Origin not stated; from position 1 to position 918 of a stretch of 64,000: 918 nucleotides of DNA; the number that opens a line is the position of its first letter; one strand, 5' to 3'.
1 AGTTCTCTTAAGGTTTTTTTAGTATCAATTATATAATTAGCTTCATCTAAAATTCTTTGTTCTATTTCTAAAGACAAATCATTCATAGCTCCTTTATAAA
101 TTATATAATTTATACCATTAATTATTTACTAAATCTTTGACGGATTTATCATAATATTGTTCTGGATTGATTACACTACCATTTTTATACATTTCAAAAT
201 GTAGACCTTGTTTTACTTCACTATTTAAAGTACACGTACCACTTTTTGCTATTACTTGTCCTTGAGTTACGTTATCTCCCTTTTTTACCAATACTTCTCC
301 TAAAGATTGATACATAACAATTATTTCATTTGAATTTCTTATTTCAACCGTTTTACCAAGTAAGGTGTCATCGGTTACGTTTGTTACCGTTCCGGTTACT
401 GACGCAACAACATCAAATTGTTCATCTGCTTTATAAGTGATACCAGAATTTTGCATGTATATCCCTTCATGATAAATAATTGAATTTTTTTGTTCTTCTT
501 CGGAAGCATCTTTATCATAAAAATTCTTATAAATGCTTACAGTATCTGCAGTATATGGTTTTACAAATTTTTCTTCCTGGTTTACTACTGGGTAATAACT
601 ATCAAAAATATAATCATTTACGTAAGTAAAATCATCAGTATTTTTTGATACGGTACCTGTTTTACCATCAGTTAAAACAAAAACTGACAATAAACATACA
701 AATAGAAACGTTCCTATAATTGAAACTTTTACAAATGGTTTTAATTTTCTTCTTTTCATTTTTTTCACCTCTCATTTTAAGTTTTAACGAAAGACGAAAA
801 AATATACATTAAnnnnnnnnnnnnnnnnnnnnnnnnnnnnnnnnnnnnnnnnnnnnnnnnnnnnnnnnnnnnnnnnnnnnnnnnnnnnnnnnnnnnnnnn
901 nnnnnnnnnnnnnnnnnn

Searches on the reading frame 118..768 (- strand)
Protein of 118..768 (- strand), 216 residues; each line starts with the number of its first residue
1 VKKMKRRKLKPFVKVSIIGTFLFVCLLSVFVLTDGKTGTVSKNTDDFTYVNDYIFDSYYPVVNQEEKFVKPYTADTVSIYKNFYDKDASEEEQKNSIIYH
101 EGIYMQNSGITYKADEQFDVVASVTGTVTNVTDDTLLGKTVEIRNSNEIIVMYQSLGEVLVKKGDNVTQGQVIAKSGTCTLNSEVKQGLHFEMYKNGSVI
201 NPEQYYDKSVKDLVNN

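Call 29: search_protein_families(library=pfam, proteins=[window:118-768:-], max_evalue=0.00001)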
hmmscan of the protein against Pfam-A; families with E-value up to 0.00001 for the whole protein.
window:118-768:- (216 aa): 1 family
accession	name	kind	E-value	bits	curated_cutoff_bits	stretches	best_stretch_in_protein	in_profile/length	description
PF01551.29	Peptidase_M23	-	8.4e-20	71.2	28.7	1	107-202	3-96/96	Peptidase family M23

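Call 76: search_protein_families(library=ncbifam, proteins=[window:118-768:-], max_evalue=0.00001)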
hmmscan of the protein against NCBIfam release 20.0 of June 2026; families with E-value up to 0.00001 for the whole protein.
window:118-768:- (216 aa): 8 families
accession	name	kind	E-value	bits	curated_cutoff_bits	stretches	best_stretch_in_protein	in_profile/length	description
NF053738.1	S2SprSpoIIQBc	equivalog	3.7e-45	154.4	250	1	53-213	67-230/232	stage II sporulation protein SpoIIQ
NF041208.1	celldiv_DipM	equivalog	2.4e-11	43.5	740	1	107-206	319-417/419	cell division endopeptidase DipM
NF052530.1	Heli_ShapePgp3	exception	2.9e-11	43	300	1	98-206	158-264/270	peptidoglycan metallopeptidase Pgp3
NF052529.1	PG_M23_Pgp6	exception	1.4e-07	30.5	600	1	95-209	330-435/452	peptidoglycan metallopeptidase Pgp6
NF008652.0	PRK11649.1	equivalog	6.7e-07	28.3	341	1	117-202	323-406/439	murein DD-endopeptidase MepM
NF053825.1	PdgNdpepShyA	equivalog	8.8e-07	27.9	700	1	111-202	300-389/425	peptidoglycan DD-endopeptidase ShyA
NF040883.1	amid_act_ActS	equivalog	1.9e-06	27.4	375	1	107-207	136-234/242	amidase activator ActS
NF053824.1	PdgNdpepShyC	equivalog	2.8e-06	26.5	700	1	107-202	296-389/429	peptidoglycan DD-endopeptidase ShyC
